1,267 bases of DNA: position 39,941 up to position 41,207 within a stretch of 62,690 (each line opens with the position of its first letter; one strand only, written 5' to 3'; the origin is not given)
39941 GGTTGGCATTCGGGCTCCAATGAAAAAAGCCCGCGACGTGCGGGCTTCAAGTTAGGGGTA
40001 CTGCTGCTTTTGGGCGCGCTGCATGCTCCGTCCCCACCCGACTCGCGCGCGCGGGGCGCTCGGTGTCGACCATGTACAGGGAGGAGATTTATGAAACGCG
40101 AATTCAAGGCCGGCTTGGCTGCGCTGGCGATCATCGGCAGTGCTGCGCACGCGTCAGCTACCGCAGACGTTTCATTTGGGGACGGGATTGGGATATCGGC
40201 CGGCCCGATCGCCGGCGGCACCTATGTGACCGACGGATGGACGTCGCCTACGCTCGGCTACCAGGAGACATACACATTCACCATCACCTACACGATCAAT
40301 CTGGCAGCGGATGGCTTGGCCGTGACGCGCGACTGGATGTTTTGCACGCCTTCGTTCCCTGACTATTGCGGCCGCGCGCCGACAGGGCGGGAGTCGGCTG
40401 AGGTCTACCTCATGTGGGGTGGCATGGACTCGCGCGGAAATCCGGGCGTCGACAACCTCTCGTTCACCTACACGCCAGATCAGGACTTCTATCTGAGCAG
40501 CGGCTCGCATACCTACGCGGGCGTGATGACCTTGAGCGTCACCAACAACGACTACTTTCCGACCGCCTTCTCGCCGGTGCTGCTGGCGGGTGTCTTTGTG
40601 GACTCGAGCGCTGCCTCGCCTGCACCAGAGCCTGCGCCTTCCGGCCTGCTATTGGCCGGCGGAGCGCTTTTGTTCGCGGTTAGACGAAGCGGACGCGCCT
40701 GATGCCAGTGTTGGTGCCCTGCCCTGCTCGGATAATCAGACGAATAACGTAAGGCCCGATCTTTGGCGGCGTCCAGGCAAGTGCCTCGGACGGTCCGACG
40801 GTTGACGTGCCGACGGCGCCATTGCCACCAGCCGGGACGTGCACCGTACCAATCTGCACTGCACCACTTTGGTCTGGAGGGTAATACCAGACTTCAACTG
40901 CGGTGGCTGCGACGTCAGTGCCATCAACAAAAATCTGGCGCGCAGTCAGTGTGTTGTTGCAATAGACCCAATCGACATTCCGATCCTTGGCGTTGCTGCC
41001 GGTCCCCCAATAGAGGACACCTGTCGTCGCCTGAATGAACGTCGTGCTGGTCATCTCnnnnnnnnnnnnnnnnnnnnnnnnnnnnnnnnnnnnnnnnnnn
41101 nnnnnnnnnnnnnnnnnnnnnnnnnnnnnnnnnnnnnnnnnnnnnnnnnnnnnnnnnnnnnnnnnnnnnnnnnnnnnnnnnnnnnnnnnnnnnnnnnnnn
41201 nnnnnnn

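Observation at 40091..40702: Plus-strand PEP-CTERM secreted protein embedded in the minus-strand tail module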

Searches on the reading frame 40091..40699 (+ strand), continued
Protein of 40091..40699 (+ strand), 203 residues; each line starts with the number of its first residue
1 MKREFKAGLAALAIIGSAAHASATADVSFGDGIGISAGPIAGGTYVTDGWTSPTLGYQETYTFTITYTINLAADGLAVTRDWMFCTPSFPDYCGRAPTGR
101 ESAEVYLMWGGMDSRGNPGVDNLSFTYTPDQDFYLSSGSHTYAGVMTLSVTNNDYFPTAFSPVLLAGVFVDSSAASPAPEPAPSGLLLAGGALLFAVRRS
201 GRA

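Call 41: find_encoding_contigs(protein=P0009, flank=10000, max_places=3)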
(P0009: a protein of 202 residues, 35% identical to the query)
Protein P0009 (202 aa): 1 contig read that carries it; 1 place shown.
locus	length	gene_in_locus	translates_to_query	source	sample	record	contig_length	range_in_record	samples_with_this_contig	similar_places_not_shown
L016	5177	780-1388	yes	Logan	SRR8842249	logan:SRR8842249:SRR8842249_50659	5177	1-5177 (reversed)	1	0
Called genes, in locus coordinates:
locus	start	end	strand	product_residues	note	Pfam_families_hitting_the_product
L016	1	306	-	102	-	?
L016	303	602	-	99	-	-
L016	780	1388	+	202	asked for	-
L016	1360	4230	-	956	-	-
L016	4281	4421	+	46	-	-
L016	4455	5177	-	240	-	?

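Call 47: find_encoding_contigs(protein=P0001, flank=2000, max_places=5)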
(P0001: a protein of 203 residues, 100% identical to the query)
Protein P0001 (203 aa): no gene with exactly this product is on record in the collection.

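Call 57: predict_structure(alignment_id=A1)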
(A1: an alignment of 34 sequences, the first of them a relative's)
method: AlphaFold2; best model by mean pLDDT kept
length: 203 residues; sequences in the alignment: 34
mean_pLDDT: 83.7   pTM: 0.75
mean pLDDT of the five models: 83.7, 81.9, 81.7, 80.2, 79.8
residues with pLDDT >= 90: 105; 70-90: 53; 50-70: 42; < 50: 3
segments of 3 or more residues with pLDDT < 50: 1-3
pLDDT, mean of each block of 10 residues (from residue 1): 54 65 92 76 59 92 95 94 79 92 93 69 94 97 97 94 91 71 85 90 68
secondary structure, 60 per line:
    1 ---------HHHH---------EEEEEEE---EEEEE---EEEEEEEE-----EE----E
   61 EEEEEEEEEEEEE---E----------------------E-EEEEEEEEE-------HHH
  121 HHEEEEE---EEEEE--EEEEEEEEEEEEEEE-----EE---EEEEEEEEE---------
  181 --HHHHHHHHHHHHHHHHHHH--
elements in order: H10-13 E23-29 E33-37 E41-48 E60-73 E102-110 H118-122 E123-127 E131-135 E138-152 E163-171 H183-201

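Call 61: fold_search(model_id=the predicted structure, library=pdb)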
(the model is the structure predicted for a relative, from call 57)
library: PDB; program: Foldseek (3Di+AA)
matches with E <= 10: 1277; with E <= 0.001: 0
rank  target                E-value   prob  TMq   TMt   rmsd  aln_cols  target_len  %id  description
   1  7rrm_A                2.9e-02  0.66  0.17  0.31   9.6       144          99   12  Structure of the human TMED1 (p24gamma1) Golgi dynamics Domain (released 2021-10-20)
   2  5gu5                  2.9e-02  0.63  0.16  0.28  10.2       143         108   11  Crystal structure of p24gamma2 GOLD domain determined by sulfur-SAD (released 2017-01-25)
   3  9i0y_0                3.6e-02  0.16  0.13  0.20  21.5       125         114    7  Recombinant Ena2A fibers (released 2025-03-12)
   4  7dda                  3.8e-02  0.44  0.21  0.29   9.2       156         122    5  Envelope protein VP37 a crystal structure from White Spot Syndrome Virus (released 2021-06-23)
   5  9i0y_a                3.8e-02  0.15  0.13  0.20  21.5       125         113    7  Recombinant Ena2A fibers (released 2025-03-12)
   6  8xek_A                4.3e-02  0.60  0.28  0.12   8.3       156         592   12  Cryo-EM structure of integrin ITGAV/ITGB3 complex, conformation 2 (released 2024-12-18)
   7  5iqm_A                5.3e-02  0.16  0.17  0.21  11.1       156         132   13  Crystal structure of the E. coli type 1 pilus subunit FimG (engineered variant with substitution Q134E; N-terminal Fim (released 2016-07-06)
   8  7y1c_Y                5.3e-02  0.08  0.12  0.04  20.1       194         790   10  CryoEM structure of Klebsiella phage Kp9 tail complex applied with C6 symmetry (released 2023-06-14)
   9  7zvy_F                6.3e-02  0.08  0.09  0.15  18.9       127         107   12  Thermococcus kadokarensis phosphomannose isomerase (released 2022-08-24)
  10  7ah9_5G               6.3e-02  0.03  0.09  0.05  25.9       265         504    8  Substrate-engaged type 3 secretion system needle complex from Salmonella enterica typhimurium - SpaR state 1 (released 2021-03-17)
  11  1v70                  8.7e-02  0.13  0.11  0.19  18.1       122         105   10  Crystal Structure of probable antibiotics synthesis protein from Thermus thermophilus HB8 (released 2004-12-14)
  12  7yaq                  8.7e-02  0.13  0.15  0.18  14.0       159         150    9  Phloem lectin (PP2)C34S mutant (released 2023-03-08)
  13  2waa                  8.7e-02  0.09  0.14  0.10  14.9       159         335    8  Structure of a family two carbohydrate esterase from Cellvibrio japonicus (released 2009-03-24)
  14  7zvm                  9.1e-02  0.06  0.10  0.14  18.1       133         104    7  Thermococcus barophilus phosphomannose isomerase protein structure at 1.6 A (released 2022-08-24)
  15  9qco_A                9.1e-02  0.06  0.13  0.04  16.7       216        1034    7  NTNH-HA70 complex from Clostridium botulinum Serotype B1 (released 2025-09-10)
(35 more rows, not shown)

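Call 73: search_protein_families(library=ncbifam, proteins=[P0002, P0006, P0009, P0039, P0005, P0035, P0007], max_evalue=0.1)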
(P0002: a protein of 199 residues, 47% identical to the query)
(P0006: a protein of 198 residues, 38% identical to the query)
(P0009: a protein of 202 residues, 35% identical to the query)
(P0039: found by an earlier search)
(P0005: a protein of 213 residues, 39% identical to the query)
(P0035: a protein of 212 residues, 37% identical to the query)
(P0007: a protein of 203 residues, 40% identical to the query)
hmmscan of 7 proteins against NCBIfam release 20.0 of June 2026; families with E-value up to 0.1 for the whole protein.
P0002 (199 aa): 7 families
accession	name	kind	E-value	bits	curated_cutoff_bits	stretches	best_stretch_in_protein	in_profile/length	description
NF038129.1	PEP_NF038129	equivalog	4.5e-06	26.6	65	1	116-193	107-190/194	NF038129 family PEP-CTERM protein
NF035944.1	PEPxxWA-CTERM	domain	6.6e-05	22.7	35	1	174-198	1-23/24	PEPxxWA-CTERM sorting domain-containing protein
NF038126.1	PEP_CTERM_FxDxF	subfamily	0.00048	20.4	50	1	166-198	134-165/165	FxDxF family PEP-CTERM protein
NF041538.1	PEP_EDSA_1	subfamily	0.0017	18.1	100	0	132-194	239-304/307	EDSAP-1 family PEP-CTERM protein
NF038119.1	PEP_CTERM_MHFG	equivalog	0.004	17.5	100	1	170-195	232-257/260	MHFG family PEP-CTERM protein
NF038120.1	PEP_CTERM_QFxxD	subfamily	0.02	14.7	80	1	170-191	189-207/215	NF038120 family PEP-CTERM protein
NF038124.1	PEP_CTERM_TLD_A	exception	0.053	13.1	100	1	121-194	159-231/235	PEP_CTERM-anchored TLD domain-containing protein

P0006 (198 aa): 11 families
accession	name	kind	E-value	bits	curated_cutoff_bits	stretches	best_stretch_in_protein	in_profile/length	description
NF038126.1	PEP_CTERM_FxDxF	subfamily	7.2e-05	23.1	50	1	165-195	135-165/165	FxDxF family PEP-CTERM protein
NF038129.1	PEP_NF038129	equivalog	0.00012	22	65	1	159-195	162-193/194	NF038129 family PEP-CTERM protein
NF038119.1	PEP_CTERM_MHFG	equivalog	0.00026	21.4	100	1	169-195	232-258/260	MHFG family PEP-CTERM protein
TIGR02595.1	PEP_CTERM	domain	0.00045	20.9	16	1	173-195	1-22/24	PEP-CTERM sorting domain-containing protein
NF038124.1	PEP_CTERM_TLD_A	exception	0.0022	17.6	100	1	114-195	153-233/235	PEP_CTERM-anchored TLD domain-containing protein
NF035944.1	PEPxxWA-CTERM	domain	0.0065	16.4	35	1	173-195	1-23/24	PEPxxWA-CTERM sorting domain-containing protein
NF041538.1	PEP_EDSA_1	subfamily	0.0093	15.7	100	1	169-195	283-306/307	EDSAP-1 family PEP-CTERM protein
NF038120.1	PEP_CTERM_QFxxD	subfamily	0.011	15.6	80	1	170-195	190-215/215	NF038120 family PEP-CTERM protein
NF033947.0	PEP-cistern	hypoth_equivalog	0.016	15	60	1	168-195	168-195/195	cistern family PEP-CTERM protein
NF038118.1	PEP_CTERM_CCXG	equivalog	0.045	13.4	90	1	170-195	173-198/199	CCXG family PEP-CTERM protein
NF038125.1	PEP_CTERM_THxN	subfamily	0.085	12.4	85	0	159-195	210-245/246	THxN family PEP-CTERM protein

P0009 (202 aa): 5 families
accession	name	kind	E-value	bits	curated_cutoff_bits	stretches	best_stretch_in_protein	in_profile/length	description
NF038126.1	PEP_CTERM_FxDxF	subfamily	0.00079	19.7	50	1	174-201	138-165/165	FxDxF family PEP-CTERM protein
NF038129.1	PEP_NF038129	equivalog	0.0011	18.9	65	1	168-200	167-193/194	NF038129 family PEP-CTERM protein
NF038119.1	PEP_CTERM_MHFG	equivalog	0.0099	16.2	100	1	170-201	228-259/260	MHFG family PEP-CTERM protein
NF038120.1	PEP_CTERM_QFxxD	subfamily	0.011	15.6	80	1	173-198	189-212/215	NF038120 family PEP-CTERM protein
TIGR03769.1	P_ac_wall_RPT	domain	0.026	15.1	30.9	1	130-151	8-29/41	TIGR03769 domain-containing protein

P0039 (207 aa): 0 families

P0005 (213 aa): 13 families
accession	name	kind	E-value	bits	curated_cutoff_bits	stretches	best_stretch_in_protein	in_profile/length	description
NF038129.1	PEP_NF038129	equivalog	4.5e-06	26.7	65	1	156-198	149-192/194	NF038129 family PEP-CTERM protein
NF038126.1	PEP_CTERM_FxDxF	subfamily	0.00018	21.8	50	1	173-195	138-160/165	FxDxF family PEP-CTERM protein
TIGR02595.1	PEP_CTERM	domain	0.00027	21.6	16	1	177-198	1-22/24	PEP-CTERM sorting domain-containing protein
NF035944.1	PEPxxWA-CTERM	domain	0.00077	19.3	35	1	177-194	1-18/24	PEPxxWA-CTERM sorting domain-containing protein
NF038124.1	PEP_CTERM_TLD_A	exception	0.0016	18.1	100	1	159-198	193-232/235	PEP_CTERM-anchored TLD domain-containing protein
NF038119.1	PEP_CTERM_MHFG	equivalog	0.0029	18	100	1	166-198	225-257/260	MHFG family PEP-CTERM protein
NF038125.1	PEP_CTERM_THxN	subfamily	0.0087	15.7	85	1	157-198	205-244/246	THxN family PEP-CTERM protein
NF033947.0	PEP-cistern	hypoth_equivalog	0.0095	15.7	60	1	133-198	138-194/195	cistern family PEP-CTERM protein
NF041538.1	PEP_EDSA_1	subfamily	0.011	15.5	100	1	145-198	255-305/307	EDSAP-1 family PEP-CTERM protein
NF038118.1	PEP_CTERM_CCXG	equivalog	0.011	15.4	90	1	174-198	173-197/199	CCXG family PEP-CTERM protein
NF038120.1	PEP_CTERM_QFxxD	subfamily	0.014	15.3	80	1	174-198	190-214/215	NF038120 family PEP-CTERM protein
NF041927.1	Xrt_dep_XDP1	equivalog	0.07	13.1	125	0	175-198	217-241/242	exosortase-dependent surface protein XDP1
NF033554.9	floc_PepA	equivalog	0.086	12.6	80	1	104-198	176-258/261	flocculation-associated PEP-CTERM protein PepA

P0035 (212 aa): 4 families
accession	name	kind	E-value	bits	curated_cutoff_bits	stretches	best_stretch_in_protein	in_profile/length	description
NF038129.1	PEP_NF038129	equivalog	2.3e-06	27.6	65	1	133-203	124-194/194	NF038129 family PEP-CTERM protein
NF038119.1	PEP_CTERM_MHFG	equivalog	0.0073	16.7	100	1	174-203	230-259/260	MHFG family PEP-CTERM protein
NF038126.1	PEP_CTERM_FxDxF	subfamily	0.0088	16.3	50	1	119-203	96-165/165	FxDxF family PEP-CTERM protein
NF035944.1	PEPxxWA-CTERM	domain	0.017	15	35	1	180-203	1-24/24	PEPxxWA-CTERM sorting domain-containing protein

P0007 (203 aa): 12 families
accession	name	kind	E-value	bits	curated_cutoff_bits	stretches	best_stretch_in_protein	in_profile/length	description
NF038126.1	PEP_CTERM_FxDxF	subfamily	3.1e-06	27.5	50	1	130-196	112-165/165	FxDxF family PEP-CTERM protein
NF038129.1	PEP_NF038129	equivalog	7.6e-06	25.9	65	1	142-196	143-194/194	NF038129 family PEP-CTERM protein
NF033554.9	floc_PepA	equivalog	7.2e-05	22.7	80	1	106-196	175-260/261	flocculation-associated PEP-CTERM protein PepA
NF038119.1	PEP_CTERM_MHFG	equivalog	0.00026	21.4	100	1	167-197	230-260/260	MHFG family PEP-CTERM protein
NF041538.1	PEP_EDSA_1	subfamily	0.00086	19.1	100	1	115-196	227-307/307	EDSAP-1 family PEP-CTERM protein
NF038124.1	PEP_CTERM_TLD_A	exception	0.0011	18.6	100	1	171-196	209-234/235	PEP_CTERM-anchored TLD domain-containing protein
NF033947.0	PEP-cistern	hypoth_equivalog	0.0023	17.7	60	1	151-195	154-195/195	cistern family PEP-CTERM protein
NF038120.1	PEP_CTERM_QFxxD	subfamily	0.004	17.1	80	1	169-196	189-214/215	NF038120 family PEP-CTERM protein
TIGR03382.1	GC_trans_RRR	domain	0.014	16.1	15.85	1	172-196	6-27/27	MYXO-CTERM sorting domain-containing protein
NF038118.1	PEP_CTERM_CCXG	equivalog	0.018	14.7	90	1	169-196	172-199/199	CCXG family PEP-CTERM protein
NF035944.1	PEPxxWA-CTERM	domain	0.02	14.8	35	1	173-196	1-24/24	PEPxxWA-CTERM sorting domain-containing protein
TIGR02595.1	PEP_CTERM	domain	0.072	14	16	1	173-196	1-22/24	PEP-CTERM sorting domain-containing protein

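Call 110: fold_search(model_id=the predicted structure, library=viral)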
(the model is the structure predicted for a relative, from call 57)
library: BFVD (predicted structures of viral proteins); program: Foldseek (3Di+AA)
matches with E <= 10: 1238; with E <= 0.001: 0
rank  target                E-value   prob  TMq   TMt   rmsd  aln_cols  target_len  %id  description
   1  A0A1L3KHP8            4.3e-03  0.18  0.14  0.12  20.9       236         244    8  (no name in the UniProt tables at hand)
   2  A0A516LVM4            6.6e-03  0.66  0.20  0.23  16.1       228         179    8  (no name in the UniProt tables at hand)
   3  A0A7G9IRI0            8.2e-03  0.63  0.23  0.20  15.1       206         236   11  Capsid protein [Maize chlorotic mottle virus]
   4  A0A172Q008            1.3e-02  0.92  0.24  0.33   9.7       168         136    8  Uncharacterized protein [Acinetobacter phage vB_AbaM_ME3]
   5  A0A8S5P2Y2            1.4e-02  0.25  0.19  0.08  13.0       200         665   13  Uncharacterized protein [Siphoviridae sp. ctXZQ9]
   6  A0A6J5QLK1            1.6e-02  0.10  0.12  0.14  19.5       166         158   12  Uncharacterized protein [uncultured Caudovirales phage]
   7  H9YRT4                1.8e-02  0.47  0.15  0.26  15.7       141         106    8  (no name in the UniProt tables at hand)
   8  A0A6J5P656            1.8e-02  0.38  0.18  0.23  16.6       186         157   14  Uncharacterized protein [uncultured Caudovirales phage]
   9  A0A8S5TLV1            1.8e-02  0.25  0.17  0.09  12.7       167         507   12  Uncharacterized protein [Podoviridae sp. ctO1718]
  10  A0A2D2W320            1.8e-02  0.21  0.14  0.05  11.9       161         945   11  Tail fiber protein [Escherichia phage St11Ph5]
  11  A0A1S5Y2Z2            2.0e-02  0.85  0.22  0.22  11.7       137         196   10  Prefoldin [uncultured archaeal virus]
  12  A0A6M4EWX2            2.0e-02  0.20  0.17  0.14  18.9       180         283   15  Collagen-like protein [Guarani virus]
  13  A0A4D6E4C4            2.2e-02  0.33  0.22  0.18  14.5       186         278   11  (no name in the UniProt tables at hand)
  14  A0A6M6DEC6            2.2e-02  0.18  0.18  0.10  19.4       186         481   11  (no name in the UniProt tables at hand)
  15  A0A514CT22            2.3e-02  0.38  0.16  0.17  16.2       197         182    8  Uncharacterized protein [Achromobacter phage Motura]
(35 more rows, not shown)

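Call 111: search_protein_families(library=padloc, proteins=[window:40091-40699:+], max_evalue=0.01)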
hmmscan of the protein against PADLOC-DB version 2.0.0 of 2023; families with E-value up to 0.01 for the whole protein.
window:40091-40699:+ (203 aa): 0 families

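Call 114: search_protein_families(library=phrogs, proteins=[L016:4455-5177:-, L016:303-602:-, L016:1-306:-, L011:14754-15665:-], max_evalue=0.001)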
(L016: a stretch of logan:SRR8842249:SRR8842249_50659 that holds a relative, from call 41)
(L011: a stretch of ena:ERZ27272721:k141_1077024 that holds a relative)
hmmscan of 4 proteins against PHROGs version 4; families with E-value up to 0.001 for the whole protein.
L016:4455-5177:- (240 aa): 0 families

L016:303-602:- (99 aa): 2 families
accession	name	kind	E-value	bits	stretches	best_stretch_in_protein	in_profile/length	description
phrog_19911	-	unknown function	9.7e-05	23.3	1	19-49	4-34/73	-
phrog_3961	-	unknown function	0.00082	20.3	0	19-57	12-50/112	-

L016:1-306:- (102 aa): 1 family
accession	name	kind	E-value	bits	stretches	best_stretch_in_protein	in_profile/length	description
phrog_181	-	lysis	1.9e-27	97.5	1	4-102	349-444/769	endolysin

L011:14754-15665:- (303 aa): 24 families
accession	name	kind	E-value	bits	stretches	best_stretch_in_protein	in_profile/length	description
phrog_6320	-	tail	6.3e-32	112.2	1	3-298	113-401/745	tail fiber protein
phrog_5073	-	tail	1.1e-23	85.1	1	2-212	269-453/519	tail fiber protein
phrog_819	-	tail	4.4e-23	82.4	1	3-138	499-622/1024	tail protein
phrog_8745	-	tail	2.5e-17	62.5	1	2-106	1385-1493/1803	tail fiber protein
phrog_366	-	tail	2.9e-14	54.4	2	43-129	334-388/474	tail fiber protein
phrog_30509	-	tail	9.3e-13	48.9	2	3-77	42-113/254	collagen like minor tail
phrog_1806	-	tail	1.2e-09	38.9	1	3-99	115-236/276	collagen like minor tail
phrog_28263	-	tail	2.8e-09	35.8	1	2-135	612-748/1400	tail fiber protein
phrog_3420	-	unknown function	4.4e-09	35.5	1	3-105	255-356/929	-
phrog_29268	-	unknown function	4.8e-09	35.9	1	2-96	423-517/653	-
phrog_17587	-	tail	3.9e-08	33.2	1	3-59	360-416/641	tail fiber protein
phrog_10972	-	tail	5.9e-08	33.6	2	2-57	162-217/343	tail fiber protein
phrog_1658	-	unknown function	9.2e-08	33.1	2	45-154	43-155/239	-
phrog_33894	-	unknown function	2.8e-07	30.4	1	43-139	437-533/727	-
phrog_26246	-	tail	1.1e-05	25.8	1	3-90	119-206/329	tail protein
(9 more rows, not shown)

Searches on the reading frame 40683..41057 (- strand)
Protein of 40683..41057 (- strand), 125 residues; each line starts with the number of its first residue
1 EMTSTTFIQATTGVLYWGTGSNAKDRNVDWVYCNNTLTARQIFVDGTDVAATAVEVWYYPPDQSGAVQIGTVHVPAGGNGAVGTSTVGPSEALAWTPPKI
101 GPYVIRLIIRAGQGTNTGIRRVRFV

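Call 95: find_related_loci(query=A7, collection=metagenome_contigs, flank=4000)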
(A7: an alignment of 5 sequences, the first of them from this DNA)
Query A7 (125 aa) in metagenome_contigs; peptide patterns used: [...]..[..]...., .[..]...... (x = any residue, [..] = any of these).
230 stretches matched a pattern; 1 encode a relative of the query (tblastn E <= 1e-3); 1 distinct loci.
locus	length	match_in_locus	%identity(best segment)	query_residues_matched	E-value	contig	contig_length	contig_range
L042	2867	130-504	65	5-125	4e-48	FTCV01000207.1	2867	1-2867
